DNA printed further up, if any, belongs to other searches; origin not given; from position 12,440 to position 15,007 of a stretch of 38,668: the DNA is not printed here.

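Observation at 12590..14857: Single-polypeptide SIR2-like NADase + CHAT caspase-fold fusion: candidate undescribed conflict/defence effector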

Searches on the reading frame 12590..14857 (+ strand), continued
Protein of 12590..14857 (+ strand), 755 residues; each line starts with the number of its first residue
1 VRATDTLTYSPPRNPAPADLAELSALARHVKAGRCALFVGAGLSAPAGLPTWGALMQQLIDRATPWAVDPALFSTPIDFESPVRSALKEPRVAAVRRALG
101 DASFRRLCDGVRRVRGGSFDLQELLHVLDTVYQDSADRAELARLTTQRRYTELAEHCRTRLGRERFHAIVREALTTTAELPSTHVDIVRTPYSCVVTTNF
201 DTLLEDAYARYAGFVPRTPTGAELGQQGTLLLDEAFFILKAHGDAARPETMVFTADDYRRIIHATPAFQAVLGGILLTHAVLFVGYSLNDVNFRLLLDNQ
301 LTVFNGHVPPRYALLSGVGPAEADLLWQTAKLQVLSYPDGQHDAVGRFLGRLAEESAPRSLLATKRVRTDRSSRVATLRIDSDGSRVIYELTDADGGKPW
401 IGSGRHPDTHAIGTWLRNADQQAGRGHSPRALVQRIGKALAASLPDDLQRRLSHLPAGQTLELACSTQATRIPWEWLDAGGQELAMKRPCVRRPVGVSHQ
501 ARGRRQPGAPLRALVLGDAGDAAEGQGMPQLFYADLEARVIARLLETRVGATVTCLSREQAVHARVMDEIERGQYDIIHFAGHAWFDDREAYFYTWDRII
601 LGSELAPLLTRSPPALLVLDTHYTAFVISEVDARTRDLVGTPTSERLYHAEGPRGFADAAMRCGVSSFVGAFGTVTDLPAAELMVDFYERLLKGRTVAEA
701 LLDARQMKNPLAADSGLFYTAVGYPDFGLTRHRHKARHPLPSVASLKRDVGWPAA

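Call 7: find_homologous_proteins(query=window:12590-14857:+, max_evalue=0.001)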
Query window:12590-14857:+ (755 aa): 188 proteins with E <= 0.001 among 8000 candidates; the best 120 are listed.
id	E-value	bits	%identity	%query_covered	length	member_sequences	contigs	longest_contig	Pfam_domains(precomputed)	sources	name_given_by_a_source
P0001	0.0e+0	1702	99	100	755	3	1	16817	PF13289.13,PF12770.13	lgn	-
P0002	0.0e+0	1013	62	100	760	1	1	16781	PF13289.13,PF12770.13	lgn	-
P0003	4.3e-298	1009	63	99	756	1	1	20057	PF13289.13,PF12770.13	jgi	jgi:hypothetical protein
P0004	1.0e-296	1004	63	100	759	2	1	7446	PF13289.13,PF12770.13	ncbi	-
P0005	2.9e-292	990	62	100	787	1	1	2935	PF13289.13,PF12770.13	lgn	-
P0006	1.7e-281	954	60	99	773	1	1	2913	PF13289.13,PF12770.13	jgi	jgi:hypothetical protein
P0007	1.3e-275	935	59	100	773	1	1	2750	PF13289.13,PF12770.13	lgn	-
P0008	6.7e-267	906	57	100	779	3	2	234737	PF13289.13,PF12770.13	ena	-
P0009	7.8e-266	902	57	99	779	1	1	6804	PF13289.13,PF12770.13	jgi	jgi:SIR2-like protein/CHAT domain-containing protein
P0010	4.1e-255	867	56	96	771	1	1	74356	PF13289.13,PF12770.13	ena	-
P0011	2.1e-253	861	57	96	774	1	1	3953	PF13289.13,PF12770.13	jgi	jgi:hypothetical protein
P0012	1.3e-247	842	57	92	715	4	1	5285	PF13289.13,PF12770.13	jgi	jgi:hypothetical protein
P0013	1.2e-227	776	54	97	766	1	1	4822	PF13289.13,PF12770.13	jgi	jgi:hypothetical protein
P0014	7.1e-213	727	50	98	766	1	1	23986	PF13289.13,PF12770.13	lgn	-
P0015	1.8e-203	696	50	97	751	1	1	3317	PF13289.13,PF12770.13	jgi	jgi:hypothetical protein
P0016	1.0e-196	674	48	96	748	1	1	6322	PF13289.13,PF12770.13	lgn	-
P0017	2.3e-195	669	48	96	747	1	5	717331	PF13289.13,PF12770.13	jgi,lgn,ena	-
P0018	1.4e-194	667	48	97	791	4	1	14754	PF13289.13,PF12770.13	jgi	jgi:SIR2-like protein/CHAT domain-containing protein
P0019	5.5e-194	665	48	96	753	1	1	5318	PF13289.13,PF12770.13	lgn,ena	-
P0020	1.1e-192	660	47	97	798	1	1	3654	PF13289.13,PF12770.13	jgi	jgi:hypothetical protein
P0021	3.0e-192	659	48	95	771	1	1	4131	PF13289.13,PF12770.13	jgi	jgi:hypothetical protein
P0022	6.6e-190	651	46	98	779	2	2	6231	PF13289.13,PF12770.13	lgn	-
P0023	2.2e-188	646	57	71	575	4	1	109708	PF13289.13,PF12770.13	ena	-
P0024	1.0e-187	644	45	95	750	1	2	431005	PF13289.13,PF12770.13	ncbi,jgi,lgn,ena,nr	ncbi:MAG TPA: SIR2 family protein [Chitinophagaceae bacterium]|nr:SIR2 family protein [Chitinophagac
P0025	1.3e-183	630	46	95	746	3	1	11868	PF13289.13,PF12770.13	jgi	jgi:CHAT domain-containing protein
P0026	1.5e-181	624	45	95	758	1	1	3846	PF13289.13,PF12770.13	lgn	-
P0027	2.3e-179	616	46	96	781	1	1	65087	PF13289.13,PF12770.13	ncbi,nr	ncbi:MAG: SIR2 family protein [Burkholderiaceae bacterium]|nr:SIR2 family protein [Burkholderiaceae 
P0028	1.2e-175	604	46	94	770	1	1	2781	PF13289.13,PF12770.13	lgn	-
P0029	4.9e-174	599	55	72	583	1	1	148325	PF13289.13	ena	-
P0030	6.1e-174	598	47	89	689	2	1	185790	PF13289.13,PF12770.13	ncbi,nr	ncbi:MAG TPA: SIR2 family protein [Blastocatellia bacterium]|nr:SIR2 family protein [Blastocatellia 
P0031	4.0e-172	592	45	95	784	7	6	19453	PF13289.13,PF12770.13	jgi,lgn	jgi:hypothetical protein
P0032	2.3e-171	590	44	96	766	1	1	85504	PF13289.13,PF12770.13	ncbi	ncbi:MAG: SIR2 family protein [Planctomycetota bacterium]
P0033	6.2e-171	588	45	94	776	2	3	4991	PF13289.13,PF12770.13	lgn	-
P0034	2.6e-170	586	48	79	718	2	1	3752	PF13289.13,PF12770.13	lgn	-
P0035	3.3e-170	586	45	95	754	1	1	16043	PF13289.13,PF12770.13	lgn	-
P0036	1.4e-169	584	45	95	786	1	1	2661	PF13289.13,PF12770.13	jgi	jgi:hypothetical protein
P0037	2.1e-169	583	44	94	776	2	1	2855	PF13289.13,PF12770.13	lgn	-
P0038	4.0e-169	582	45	94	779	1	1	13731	PF13289.13,PF12770.13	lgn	-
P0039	9.5e-169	581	44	94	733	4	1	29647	PF13289.13,PF12770.13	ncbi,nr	ncbi:MAG TPA: SIR2 family protein, partial [Pyrinomonadaceae bacterium]|nr:SIR2 family protein [Pyri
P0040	1.6e-167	577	44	94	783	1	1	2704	PF13289.13,PF12770.13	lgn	-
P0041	1.6e-167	577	45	94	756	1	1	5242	PF13289.13,PF12770.13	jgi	jgi:hypothetical protein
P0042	2.9e-167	576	44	93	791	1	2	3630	PF13289.13,PF12770.13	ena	-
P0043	5.5e-166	572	44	95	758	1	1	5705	PF13289.13,PF12770.13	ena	-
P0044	6.7e-166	572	44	93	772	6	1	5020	PF13289.13,PF12770.13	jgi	jgi:SIR2-like domain/CHAT domain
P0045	8.7e-166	571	44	95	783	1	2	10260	PF13289.13,PF12770.13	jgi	jgi:hypothetical protein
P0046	2.8e-165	570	44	96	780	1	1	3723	PF13289.13,PF12770.13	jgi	jgi:hypothetical protein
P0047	2.9e-165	570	59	60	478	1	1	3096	PF13289.13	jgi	jgi:hypothetical protein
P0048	4.6e-165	569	44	94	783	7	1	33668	PF13289.13,PF12770.13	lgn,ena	-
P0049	4.9e-165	569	46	94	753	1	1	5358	PF13289.13,PF12770.13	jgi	jgi:hypothetical protein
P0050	6.8e-165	568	44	94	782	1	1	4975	PF13289.13,PF12770.13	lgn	-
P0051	3.2e-163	563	44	94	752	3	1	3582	PF13289.13,PF12770.13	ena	-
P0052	2.2e-162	560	43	93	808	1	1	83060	PF13289.13,PF12770.13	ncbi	-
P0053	6.3e-162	559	43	95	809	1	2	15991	PF13289.13,PF12770.13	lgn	-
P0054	7.0e-162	558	44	94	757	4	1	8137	PF13289.13,PF12770.13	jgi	jgi:hypothetical protein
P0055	2.3e-161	557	44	93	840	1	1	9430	PF13289.13,PF12770.13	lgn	-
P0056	1.0e-159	551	43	94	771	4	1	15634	PF13289.13,PF12770.13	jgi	jgi:hypothetical protein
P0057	2.5e-159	550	42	97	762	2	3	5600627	PF13289.13,PF12770.13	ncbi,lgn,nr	ncbi:hypothetical protein BurJ1DRAFT_3267 [Burkholderiales bacterium JOSHI_001]|nr:hypothetical prot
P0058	4.3e-159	549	43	96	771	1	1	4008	PF13289.13,PF12770.13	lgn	-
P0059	5.8e-159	549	43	94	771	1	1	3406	PF13289.13,PF12770.13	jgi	jgi:hypothetical protein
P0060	6.3e-158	545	62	54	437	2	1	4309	PF13289.13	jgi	-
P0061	8.0e-157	542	43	94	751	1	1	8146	PF13289.13,PF12770.13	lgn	-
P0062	1.3e-156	541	43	93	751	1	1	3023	PF13289.13,PF12770.13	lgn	-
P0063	3.0e-154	533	41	97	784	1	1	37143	PF13289.13,PF12770.13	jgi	jgi:hypothetical protein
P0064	6.1e-151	522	41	95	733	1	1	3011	PF13289.13,PF12770.13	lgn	-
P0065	1.6e-148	514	44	81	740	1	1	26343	PF13289.13,PF12770.13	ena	-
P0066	7.5e-147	509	46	75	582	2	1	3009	PF13289.13,PF12770.13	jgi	jgi:hypothetical protein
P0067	3.4e-146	507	48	79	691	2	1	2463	PF13289.13,PF12770.13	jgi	jgi:hypothetical protein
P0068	6.9e-146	506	41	97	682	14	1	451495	PF13289.13,PF12770.13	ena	-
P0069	1.4e-141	491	41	81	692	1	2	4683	PF13289.13,PF12770.13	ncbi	-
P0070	4.7e-141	490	43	78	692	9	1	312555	PF13289.13,PF12770.13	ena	-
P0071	5.9e-140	486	41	86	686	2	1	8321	PF13289.13,PF12770.13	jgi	-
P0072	1.4e-139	485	41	81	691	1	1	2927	PF13289.13,PF12770.13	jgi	jgi:SIR2-like domain/CHAT domain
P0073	2.3e-139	484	43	78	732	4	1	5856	PF13289.13,PF12770.13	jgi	-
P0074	2.0e-138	481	51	65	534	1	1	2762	PF13289.13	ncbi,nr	ncbi:MAG TPA: SIR2 family protein, partial [Planctomycetota bacterium]|nr:SIR2 family protein [Planc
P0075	6.0e-135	469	40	95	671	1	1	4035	PF13289.13,PF12770.13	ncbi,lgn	ncbi:MAG TPA: SIR2 family protein [Gemmatimonadales bacterium]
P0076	1.8e-128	448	39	93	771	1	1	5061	PF13289.13,PF12770.13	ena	-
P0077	1.4e-126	442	41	80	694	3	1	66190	PF13289.13,PF12770.13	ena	-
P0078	2.2e-126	441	42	80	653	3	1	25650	PF13289.13,PF12770.13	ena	-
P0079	5.5e-126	440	41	79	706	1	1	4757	PF13289.13,PF12770.13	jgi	jgi:hypothetical protein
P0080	3.1e-125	437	40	81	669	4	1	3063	PF13289.13,PF12770.13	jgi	-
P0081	3.1e-123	431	37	95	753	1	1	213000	PF13289.13,PF12770.13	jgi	-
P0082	3.6e-123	431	38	94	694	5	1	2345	PF13289.13,PF12770.13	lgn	-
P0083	3.6e-122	427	37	95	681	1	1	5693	PF13289.13,PF12770.13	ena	-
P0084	6.9e-121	423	36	95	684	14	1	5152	PF13289.13,PF12770.13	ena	-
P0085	1.6e-120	422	37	96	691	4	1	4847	PF13289.13,PF12770.13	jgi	jgi:hypothetical protein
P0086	3.0e-120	421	57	29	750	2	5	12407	PF13289.13,PF12770.13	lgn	-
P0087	9.5e-119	416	39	81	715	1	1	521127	PF13289.13,PF12770.13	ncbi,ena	-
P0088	1.5e-118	415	39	82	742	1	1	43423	PF13289.13,PF12770.13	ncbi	-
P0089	1.5e-117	412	37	82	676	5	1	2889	PF13289.13,PF12770.13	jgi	jgi:SIR2-like domain/CHAT domain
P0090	2.0e-117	412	39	77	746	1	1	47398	PF13289.13,PF12770.13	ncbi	-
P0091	2.1e-117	411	40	76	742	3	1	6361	PF13289.13,PF12770.13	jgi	jgi:SIR2-like domain/CHAT domain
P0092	2.2e-117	411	40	78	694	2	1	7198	PF13289.13,PF12770.13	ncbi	ncbi:MAG: SIR2 family protein [Limisphaerales bacterium]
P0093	2.3e-117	411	36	95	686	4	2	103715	PF13289.13,PF12770.13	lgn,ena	-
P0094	2.5e-117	411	40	80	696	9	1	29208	PF13289.13,PF12770.13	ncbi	-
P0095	1.4e-116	409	38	80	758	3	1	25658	PF13289.13,PF12770.13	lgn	-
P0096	1.7e-116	408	37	94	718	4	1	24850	PF13289.13,PF12770.13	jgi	jgi:hypothetical protein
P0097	2.2e-116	408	37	93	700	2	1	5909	PF13289.13,PF12770.13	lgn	-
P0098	3.6e-116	407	36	94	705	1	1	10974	PF13289.13,PF12770.13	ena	-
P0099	8.7e-116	406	38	77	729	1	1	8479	PF13289.13,PF12770.13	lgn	-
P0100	2.7e-115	404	39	78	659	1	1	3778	PF13289.13,PF12770.13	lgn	-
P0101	3.0e-115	404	43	71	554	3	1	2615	PF13289.13,PF12770.13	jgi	jgi:hypothetical protein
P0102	8.6e-115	403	39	78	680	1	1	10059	PF13289.13,PF12770.13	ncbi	ncbi:MAG: SIR2 family protein [Gemmatimonadaceae bacterium]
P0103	1.0e-114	403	37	94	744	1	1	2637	PF13289.13,PF12770.13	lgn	-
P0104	2.6e-113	398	38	76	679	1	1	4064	PF13289.13,PF12770.13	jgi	jgi:hypothetical protein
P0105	4.9e-113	397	37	92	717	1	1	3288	PF13289.13,PF12770.13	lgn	-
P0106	1.0e-112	396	36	96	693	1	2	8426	PF13289.13,PF12770.13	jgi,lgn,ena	-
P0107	1.1e-112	396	48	31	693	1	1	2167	PF13289.13,PF12770.13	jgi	jgi:hypothetical protein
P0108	1.3e-111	392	39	78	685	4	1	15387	PF13289.13,PF12770.13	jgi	jgi:hypothetical protein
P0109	2.1e-111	392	38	81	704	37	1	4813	PF13289.13,PF12770.13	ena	-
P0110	3.1e-111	391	38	78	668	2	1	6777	PF13289.13,PF12770.13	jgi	jgi:hypothetical protein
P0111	3.8e-111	391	39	84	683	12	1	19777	PF13289.13,PF12770.13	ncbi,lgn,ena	-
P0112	9.0e-111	390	40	79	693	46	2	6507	PF13289.13,PF12770.13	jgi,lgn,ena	-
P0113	1.2e-110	389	38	84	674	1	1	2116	PF13289.13,PF12770.13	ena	-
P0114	1.7e-110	389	38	81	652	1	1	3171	PF13289.13,PF12770.13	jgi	jgi:hypothetical protein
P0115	4.4e-110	387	39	79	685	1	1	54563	PF13289.13,PF12770.13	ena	-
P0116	5.5e-110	387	39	80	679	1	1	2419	PF13289.13,PF12770.13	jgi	jgi:hypothetical protein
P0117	8.0e-110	386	35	80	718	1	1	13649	PF13289.13,PF12770.13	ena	-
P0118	2.0e-109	385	38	80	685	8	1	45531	PF13289.13,PF12770.13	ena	-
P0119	2.0e-109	385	40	79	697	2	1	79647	PF13289.13,PF12770.13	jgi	-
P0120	3.3e-109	384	39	77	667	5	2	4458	PF13289.13,PF12770.13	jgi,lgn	jgi:hypothetical protein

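Call 16: find_encoding_contigs(protein=P0057, flank=8000, max_places=2)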
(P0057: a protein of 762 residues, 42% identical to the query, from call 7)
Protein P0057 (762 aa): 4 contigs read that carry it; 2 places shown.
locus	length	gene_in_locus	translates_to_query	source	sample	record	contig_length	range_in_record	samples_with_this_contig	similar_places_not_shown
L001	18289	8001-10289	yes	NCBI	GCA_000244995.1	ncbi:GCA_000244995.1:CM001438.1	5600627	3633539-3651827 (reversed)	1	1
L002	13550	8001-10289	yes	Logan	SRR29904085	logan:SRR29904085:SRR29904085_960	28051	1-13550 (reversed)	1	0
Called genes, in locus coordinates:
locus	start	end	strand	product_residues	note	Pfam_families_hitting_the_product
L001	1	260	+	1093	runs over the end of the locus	PF22733:NNH1, PF05729:NACHT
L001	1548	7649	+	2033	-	PF24096:DUF7379, PF07819:PGAP1 (faint), PF24096:DUF7379, PF02450:LCAT (weak), PF02789:Peptidase_M17_N (faint), PF12770:CHAT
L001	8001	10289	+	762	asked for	PF13289:SIR2_2, PF12770:CHAT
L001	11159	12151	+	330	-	PF01510:Amidase_2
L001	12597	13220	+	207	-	PF00589:Phage_integrase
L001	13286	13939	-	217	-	PF02586:SRAP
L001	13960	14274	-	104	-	-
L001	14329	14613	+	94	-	-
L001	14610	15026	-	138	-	-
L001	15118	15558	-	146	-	-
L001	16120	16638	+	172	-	PF04002:RadC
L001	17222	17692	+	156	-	PF00436:SSB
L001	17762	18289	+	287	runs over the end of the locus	PF06067:DUF932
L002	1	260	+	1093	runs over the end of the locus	PF22733:NNH1, PF05729:NACHT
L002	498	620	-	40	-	-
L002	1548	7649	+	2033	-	PF24096:DUF7379, PF07819:PGAP1 (faint), PF24096:DUF7379, PF02450:LCAT (weak), PF02789:Peptidase_M17_N (faint), PF12770:CHAT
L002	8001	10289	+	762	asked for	PF13289:SIR2_2, PF12770:CHAT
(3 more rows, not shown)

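Call 17: find_encoding_contigs(protein=P0017, flank=8000, max_places=2)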
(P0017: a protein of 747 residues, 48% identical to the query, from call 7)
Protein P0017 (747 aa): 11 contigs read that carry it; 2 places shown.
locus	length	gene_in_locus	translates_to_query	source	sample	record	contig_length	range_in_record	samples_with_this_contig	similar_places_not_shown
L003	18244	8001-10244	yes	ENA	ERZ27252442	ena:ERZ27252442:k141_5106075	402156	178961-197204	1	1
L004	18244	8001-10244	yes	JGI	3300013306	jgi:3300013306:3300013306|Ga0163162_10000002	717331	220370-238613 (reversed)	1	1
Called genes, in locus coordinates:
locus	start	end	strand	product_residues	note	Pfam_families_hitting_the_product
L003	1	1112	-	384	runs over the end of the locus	PF01916:DS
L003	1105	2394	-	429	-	PF01595:CNNM, PF00571:CBS, PF03471:CorC_HlyC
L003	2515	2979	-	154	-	PF02130:YbeY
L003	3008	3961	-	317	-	PF02562:PhoH, PF13604:AAA_30, PF13245:AAA_19 (weak)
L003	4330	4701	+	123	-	-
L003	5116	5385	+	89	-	PF01649:Ribosomal_S20p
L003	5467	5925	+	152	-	-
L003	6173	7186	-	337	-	PF13177:DNA_pol3_delta2 (faint), PF06144:DNA_pol3_delta, PF27254:HP_1247_M (weak), PF21694:DNA_pol3_delta_C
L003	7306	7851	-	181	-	PF04390:LptE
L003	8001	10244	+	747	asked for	PF13289:SIR2_2, PF12770:CHAT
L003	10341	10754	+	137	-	PF12680:SnoaL_2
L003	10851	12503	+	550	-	PF07969:Amidohydro_3, PF01979:Amidohydro_1 (faint)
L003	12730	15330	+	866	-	PF13174:TPR_6 (faint), PF07719:TPR_2 (faint), PF13289:SIR2_2, PF13428:TPR_14 (faint), PF00515:TPR_1 (faint), PF13181:TPR_8 (faint), PF13424:TPR_12 (faint), PF13431:TPR_17 (faint), +2 more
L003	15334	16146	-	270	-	PF00809:Pterin_bind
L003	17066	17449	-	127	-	PF00072:Response_reg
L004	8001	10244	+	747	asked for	PF13289:SIR2_2, PF12770:CHAT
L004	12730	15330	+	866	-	PF13174:TPR_6 (faint), PF07719:TPR_2 (faint), PF13289:SIR2_2, PF13428:TPR_14 (faint), PF00515:TPR_1 (faint), PF13181:TPR_8 (faint), PF13424:TPR_12 (faint), PF13431:TPR_17 (faint), +2 more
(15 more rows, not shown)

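Call 18: find_encoding_contigs(protein=P0024, flank=8000, max_places=2)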
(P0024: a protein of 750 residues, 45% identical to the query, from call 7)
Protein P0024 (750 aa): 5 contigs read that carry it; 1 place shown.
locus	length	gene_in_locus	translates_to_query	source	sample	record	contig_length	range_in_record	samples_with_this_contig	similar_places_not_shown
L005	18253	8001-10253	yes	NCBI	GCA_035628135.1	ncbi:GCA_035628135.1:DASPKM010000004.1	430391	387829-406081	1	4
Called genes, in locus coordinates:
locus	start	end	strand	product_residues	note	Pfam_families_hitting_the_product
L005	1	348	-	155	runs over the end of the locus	PF08818:DUF1801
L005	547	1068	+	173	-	PF04542:Sigma70_r2, PF08281:Sigma70_r4_2 (faint)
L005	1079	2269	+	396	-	-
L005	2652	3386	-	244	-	PF14344:DUF4397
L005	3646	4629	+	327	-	PF13606:Ank_3 (faint), PF24521:Ank_KRIT1 (faint), PF13857:Ank_5 (faint), PF12796:Ank_2, PF13637:Ank_4, PF00023:Ank (weak)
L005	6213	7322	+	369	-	PF01145:Band_7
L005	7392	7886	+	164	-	PF08922:DUF1905 (weak), PF13376:OmdA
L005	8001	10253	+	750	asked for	PF13289:SIR2_2, PF12770:CHAT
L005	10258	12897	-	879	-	PF00128:Alpha-amylase (weak), PF18962:Por_Secre_tail (weak)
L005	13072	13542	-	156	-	PF08818:DUF1801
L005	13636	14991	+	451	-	PF01408:GFO_IDH_MocA, PF21252:Glyco_hydro_109_C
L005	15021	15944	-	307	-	PF00126:HTH_1, PF03466:LysR_substrate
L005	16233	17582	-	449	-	PF04055:Radical_SAM (weak)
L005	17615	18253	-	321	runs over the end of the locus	PF02668:TauD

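Call 20: find_encoding_contigs(protein=P0087, flank=8000, max_places=1)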
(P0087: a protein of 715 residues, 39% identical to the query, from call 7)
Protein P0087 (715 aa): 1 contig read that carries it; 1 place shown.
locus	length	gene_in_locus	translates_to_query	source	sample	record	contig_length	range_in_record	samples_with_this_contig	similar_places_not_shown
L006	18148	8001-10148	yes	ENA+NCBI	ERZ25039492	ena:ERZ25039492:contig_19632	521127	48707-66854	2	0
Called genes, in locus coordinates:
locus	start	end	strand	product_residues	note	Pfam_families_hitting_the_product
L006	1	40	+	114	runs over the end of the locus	-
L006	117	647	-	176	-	PF00069:Pkinase, PF03109:ABC1, PF07714:PK_Tyr_Ser-Thr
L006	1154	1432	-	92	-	PF07638:Sigma70_ECF, PF08281:Sigma70_r4_2 (weak), PF04545:Sigma70_r4 (weak)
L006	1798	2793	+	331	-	PF00266:Aminotran_5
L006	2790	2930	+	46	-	-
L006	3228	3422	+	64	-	-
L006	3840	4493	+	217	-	-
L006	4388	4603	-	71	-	-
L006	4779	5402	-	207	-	PF13505:OMP_b-brl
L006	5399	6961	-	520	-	PF13084:DUF3943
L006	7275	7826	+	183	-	-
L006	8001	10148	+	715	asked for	PF13289:SIR2_2, PF12770:CHAT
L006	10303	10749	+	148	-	PF06240:COXG, PF10604:Polyketide_cyc2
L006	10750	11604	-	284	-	PF00941:FAD_binding_5, PF03450:CO_deh_flav_C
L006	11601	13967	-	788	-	PF01315:Ald_Xan_dh_C, PF02738:MoCoBD_1, PF20256:MoCoBD_2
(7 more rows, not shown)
